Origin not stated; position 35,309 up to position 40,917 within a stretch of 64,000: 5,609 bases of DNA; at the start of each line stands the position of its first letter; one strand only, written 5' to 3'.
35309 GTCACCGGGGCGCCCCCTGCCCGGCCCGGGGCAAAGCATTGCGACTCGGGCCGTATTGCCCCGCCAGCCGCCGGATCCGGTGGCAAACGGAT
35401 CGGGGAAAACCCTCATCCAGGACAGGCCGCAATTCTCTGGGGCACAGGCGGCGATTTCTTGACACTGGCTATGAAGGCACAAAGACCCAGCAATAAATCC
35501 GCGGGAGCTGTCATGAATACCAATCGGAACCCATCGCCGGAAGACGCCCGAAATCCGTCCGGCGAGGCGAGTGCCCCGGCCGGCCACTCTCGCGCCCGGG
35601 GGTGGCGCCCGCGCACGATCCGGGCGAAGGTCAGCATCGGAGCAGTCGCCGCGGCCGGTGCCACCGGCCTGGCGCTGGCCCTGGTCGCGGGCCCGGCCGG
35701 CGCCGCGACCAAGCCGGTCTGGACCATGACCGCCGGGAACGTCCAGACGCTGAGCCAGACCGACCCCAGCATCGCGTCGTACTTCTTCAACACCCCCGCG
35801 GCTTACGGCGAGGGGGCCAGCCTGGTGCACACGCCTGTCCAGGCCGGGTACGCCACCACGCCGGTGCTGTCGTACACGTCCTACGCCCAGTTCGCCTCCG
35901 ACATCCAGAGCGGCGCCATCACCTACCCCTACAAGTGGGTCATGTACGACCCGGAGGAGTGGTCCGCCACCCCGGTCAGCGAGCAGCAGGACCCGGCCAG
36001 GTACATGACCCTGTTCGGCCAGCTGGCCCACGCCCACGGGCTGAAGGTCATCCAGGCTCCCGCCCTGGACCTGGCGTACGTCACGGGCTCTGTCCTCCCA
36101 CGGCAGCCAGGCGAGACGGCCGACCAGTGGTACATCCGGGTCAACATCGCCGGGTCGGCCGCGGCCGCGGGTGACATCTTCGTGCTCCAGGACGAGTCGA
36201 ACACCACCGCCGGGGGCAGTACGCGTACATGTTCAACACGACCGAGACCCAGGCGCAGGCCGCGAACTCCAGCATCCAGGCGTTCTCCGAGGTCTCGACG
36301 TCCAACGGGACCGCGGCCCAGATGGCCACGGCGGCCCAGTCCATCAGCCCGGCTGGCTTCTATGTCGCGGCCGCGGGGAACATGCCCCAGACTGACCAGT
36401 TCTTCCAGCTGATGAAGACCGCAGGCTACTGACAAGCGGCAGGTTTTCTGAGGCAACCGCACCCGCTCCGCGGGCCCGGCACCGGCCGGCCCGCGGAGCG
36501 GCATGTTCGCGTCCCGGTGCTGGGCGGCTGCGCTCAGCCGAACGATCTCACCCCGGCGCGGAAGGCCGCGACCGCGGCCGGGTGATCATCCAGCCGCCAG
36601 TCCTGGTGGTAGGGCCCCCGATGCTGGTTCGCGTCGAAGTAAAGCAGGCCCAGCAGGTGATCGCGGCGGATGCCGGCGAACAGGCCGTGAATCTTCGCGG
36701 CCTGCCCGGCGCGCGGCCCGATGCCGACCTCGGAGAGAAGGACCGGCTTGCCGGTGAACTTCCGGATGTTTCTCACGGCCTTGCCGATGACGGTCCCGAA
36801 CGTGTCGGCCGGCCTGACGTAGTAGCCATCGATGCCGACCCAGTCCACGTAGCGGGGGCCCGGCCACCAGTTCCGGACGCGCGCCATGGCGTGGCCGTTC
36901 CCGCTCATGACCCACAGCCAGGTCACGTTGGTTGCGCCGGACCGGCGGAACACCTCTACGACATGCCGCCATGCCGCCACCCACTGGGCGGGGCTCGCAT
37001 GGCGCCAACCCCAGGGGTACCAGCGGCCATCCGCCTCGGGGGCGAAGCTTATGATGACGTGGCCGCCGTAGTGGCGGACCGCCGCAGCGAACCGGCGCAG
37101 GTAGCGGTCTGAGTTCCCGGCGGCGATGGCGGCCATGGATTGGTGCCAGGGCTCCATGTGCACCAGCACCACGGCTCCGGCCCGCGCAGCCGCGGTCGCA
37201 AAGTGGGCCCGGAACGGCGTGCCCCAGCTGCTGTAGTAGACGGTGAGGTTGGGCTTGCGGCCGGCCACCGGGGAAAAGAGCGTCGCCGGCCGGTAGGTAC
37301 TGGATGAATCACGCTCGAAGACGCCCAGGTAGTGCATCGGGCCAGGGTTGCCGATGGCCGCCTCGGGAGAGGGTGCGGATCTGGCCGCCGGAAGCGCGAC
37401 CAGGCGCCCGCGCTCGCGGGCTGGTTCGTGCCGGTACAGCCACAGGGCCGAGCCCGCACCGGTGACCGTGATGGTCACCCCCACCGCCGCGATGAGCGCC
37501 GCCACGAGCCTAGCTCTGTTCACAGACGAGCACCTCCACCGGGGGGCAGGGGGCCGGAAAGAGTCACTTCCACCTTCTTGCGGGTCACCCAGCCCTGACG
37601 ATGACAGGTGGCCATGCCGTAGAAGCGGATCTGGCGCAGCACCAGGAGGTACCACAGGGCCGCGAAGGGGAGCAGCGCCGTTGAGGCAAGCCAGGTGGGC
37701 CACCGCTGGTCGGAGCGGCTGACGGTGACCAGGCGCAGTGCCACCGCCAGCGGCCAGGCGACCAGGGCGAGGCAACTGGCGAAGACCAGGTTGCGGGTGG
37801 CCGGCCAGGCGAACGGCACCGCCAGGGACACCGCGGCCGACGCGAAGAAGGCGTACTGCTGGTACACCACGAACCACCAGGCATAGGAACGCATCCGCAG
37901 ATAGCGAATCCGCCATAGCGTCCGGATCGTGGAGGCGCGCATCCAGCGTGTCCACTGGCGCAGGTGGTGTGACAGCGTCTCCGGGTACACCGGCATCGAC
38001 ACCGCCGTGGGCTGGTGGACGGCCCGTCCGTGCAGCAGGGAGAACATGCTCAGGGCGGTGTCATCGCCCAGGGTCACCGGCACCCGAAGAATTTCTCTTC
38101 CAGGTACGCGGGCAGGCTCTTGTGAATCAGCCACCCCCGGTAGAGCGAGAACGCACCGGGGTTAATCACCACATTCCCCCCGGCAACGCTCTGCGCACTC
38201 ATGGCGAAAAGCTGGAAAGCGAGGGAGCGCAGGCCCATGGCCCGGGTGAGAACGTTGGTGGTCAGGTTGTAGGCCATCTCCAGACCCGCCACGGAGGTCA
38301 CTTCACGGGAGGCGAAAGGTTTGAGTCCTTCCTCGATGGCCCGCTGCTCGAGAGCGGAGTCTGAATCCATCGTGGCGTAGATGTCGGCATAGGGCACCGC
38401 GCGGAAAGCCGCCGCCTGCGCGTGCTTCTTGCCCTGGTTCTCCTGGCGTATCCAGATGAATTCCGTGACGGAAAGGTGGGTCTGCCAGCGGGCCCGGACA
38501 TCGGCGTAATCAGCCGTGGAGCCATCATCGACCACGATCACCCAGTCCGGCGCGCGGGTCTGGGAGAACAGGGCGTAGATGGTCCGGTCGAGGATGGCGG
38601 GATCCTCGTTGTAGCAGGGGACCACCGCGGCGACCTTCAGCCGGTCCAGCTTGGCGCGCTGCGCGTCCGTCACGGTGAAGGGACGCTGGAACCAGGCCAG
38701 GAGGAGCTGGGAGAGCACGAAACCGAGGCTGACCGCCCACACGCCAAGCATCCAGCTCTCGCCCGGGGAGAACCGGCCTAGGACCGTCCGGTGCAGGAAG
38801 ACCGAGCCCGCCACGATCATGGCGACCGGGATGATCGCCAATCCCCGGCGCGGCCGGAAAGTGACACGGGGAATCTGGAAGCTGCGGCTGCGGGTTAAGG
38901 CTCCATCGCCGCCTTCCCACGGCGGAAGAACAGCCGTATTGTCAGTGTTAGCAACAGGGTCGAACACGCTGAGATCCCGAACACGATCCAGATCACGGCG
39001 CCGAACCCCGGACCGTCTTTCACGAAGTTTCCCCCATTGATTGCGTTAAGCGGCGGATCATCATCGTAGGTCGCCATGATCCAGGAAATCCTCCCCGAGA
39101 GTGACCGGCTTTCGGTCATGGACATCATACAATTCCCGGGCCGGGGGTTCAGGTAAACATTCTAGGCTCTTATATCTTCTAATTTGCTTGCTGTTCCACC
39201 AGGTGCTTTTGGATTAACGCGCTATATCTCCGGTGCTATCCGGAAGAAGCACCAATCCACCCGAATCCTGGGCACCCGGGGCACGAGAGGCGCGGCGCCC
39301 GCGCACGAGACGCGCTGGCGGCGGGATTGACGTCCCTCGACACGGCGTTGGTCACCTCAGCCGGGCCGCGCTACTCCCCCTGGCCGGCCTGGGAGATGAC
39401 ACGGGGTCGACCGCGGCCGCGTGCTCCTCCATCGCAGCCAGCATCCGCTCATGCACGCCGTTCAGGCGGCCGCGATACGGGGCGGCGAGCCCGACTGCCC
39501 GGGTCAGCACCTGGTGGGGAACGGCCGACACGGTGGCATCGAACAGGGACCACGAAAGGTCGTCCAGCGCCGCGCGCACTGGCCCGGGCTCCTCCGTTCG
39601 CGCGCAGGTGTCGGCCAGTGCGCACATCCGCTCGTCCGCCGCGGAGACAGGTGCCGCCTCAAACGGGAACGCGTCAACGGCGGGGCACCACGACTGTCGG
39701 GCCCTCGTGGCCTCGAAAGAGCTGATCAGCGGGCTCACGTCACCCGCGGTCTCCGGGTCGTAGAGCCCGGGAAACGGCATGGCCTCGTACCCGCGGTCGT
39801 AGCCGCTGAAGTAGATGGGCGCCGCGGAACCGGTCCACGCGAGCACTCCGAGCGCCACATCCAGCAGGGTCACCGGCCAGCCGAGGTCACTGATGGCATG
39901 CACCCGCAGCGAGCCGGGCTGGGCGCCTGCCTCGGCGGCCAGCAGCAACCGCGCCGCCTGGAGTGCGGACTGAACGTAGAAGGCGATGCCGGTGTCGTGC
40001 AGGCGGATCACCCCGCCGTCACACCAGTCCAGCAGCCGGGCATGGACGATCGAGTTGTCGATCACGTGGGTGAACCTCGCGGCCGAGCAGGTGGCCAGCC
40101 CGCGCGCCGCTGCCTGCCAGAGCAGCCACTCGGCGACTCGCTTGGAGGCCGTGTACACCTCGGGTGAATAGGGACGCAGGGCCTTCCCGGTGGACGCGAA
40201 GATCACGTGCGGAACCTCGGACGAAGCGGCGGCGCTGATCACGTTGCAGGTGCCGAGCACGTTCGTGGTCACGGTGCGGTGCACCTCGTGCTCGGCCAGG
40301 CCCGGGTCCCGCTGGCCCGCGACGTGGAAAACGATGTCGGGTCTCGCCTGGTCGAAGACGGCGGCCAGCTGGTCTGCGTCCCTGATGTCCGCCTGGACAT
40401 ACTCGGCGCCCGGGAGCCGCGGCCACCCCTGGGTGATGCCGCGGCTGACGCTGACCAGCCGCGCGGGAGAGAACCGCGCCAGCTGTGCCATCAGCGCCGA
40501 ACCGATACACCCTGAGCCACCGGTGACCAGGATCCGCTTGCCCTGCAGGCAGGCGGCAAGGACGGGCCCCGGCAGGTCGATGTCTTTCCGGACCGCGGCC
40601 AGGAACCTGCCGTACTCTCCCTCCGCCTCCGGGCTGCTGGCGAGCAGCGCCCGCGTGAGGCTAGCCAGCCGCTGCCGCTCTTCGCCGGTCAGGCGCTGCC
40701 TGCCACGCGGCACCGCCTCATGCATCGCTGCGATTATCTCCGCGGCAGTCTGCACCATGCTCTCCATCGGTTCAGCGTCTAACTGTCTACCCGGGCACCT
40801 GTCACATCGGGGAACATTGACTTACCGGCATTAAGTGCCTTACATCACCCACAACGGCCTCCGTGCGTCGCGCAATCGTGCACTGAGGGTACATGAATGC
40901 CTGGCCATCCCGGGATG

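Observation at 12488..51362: Two-part coenzyme M island: CoM-thioether catabolism plus bacterial-type CoM biosynthesis, with no oxygenase in view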

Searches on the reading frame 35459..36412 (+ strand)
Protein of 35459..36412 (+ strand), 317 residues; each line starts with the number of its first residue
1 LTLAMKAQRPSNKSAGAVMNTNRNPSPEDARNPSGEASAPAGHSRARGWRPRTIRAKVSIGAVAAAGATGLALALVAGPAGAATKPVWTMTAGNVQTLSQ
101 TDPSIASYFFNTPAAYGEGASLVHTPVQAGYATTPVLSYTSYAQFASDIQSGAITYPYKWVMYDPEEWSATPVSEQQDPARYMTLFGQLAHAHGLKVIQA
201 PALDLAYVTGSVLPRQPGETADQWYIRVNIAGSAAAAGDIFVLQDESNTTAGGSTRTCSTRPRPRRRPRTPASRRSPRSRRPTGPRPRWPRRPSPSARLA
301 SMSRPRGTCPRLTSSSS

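Call 57: search_protein_families(library=pfam, proteins=[window:35459-36412:+], max_evalue=0.001)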
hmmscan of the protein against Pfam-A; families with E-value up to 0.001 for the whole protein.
window:35459-36412:+ (317 aa): 0 families

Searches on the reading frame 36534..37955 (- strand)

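Call 9: search_protein_families(library=pfam, proteins=[window:36534-37955:-], max_evalue=0.001)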
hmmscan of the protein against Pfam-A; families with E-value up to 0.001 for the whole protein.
window:36534-37955:- (473 aa): 1 family
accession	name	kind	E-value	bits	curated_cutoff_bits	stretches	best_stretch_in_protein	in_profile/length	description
PF02156.21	Glyco_hydro_26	-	8.3e-08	32.4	20.2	1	305-384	158-236/311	Glycosyl hydrolase family 26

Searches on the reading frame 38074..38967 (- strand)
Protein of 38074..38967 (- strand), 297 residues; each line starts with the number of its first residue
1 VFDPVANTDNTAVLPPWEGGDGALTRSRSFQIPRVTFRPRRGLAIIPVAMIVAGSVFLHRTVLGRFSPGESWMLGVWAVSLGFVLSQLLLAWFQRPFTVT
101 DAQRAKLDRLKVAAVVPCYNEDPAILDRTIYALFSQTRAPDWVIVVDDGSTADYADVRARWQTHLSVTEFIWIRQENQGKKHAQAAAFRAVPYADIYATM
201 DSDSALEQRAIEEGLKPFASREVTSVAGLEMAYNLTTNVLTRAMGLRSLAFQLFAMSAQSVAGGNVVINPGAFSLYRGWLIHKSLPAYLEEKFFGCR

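Call 10: search_protein_families(library=pfam, proteins=[window:38074-38967:-], max_evalue=0.001)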
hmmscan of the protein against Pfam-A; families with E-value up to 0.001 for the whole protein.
window:38074-38967:- (297 aa): 2 families
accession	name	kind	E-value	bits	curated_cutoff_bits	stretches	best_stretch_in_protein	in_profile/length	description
PF00535.33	Glycos_transf_2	-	1.4e-16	61.3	23.3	1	115-277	3-160/168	Glycosyl transferase family 2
PF13641.12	Glyco_tranf_2_3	-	1e-11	45.7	27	1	112-277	3-167/230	Glycosyltransferase like family 2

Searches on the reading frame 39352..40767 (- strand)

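Call 10: search_protein_families(library=pfam, proteins=[window:39352-40767:-], max_evalue=0.001)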
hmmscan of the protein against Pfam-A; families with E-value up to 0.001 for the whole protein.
window:39352-40767:- (471 aa): 10 families
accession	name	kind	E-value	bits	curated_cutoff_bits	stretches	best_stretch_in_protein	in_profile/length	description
PF02719.21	Polysacc_synt_2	-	9.1e-29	101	20.2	1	79-313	1-248/293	Polysaccharide biosynthesis protein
PF01370.27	Epimerase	-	4.5e-23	82.3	20.9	1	79-232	1-170/240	NAD dependent epimerase/dehydratase family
PF01073.25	3Beta_HSD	-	2.9e-13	49.9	22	1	80-204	1-129/280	3-beta hydroxysteroid dehydrogenase/isomerase family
PF04321.23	RmlD_sub_bind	-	1.8e-12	47.4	27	1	78-193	2-101/287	RmlD substrate binding domain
PF16363.11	GDP_Man_Dehyd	-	1.1e-11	45.2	27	1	80-193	1-129/332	GDP-mannose 4,6 dehydratase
PF13460.12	NAD_binding_10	-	1.1e-08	35.6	27.2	1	83-233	1-139/184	NAD(P)H-binding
PF07993.18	NAD_binding_4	-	1.7e-06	27.8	20.1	0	144-198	90-141/258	Male sterility protein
PF00106.31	adh_short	-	3e-06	27.3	26.6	1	77-212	1-156/195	short chain dehydrogenase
PF08659.16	KR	-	6.2e-06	26.7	22.6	1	79-228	3-172/180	KR domain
PF05368.20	NmrA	-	0.00016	21.9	27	1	77-200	3-114/298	NmrA-like family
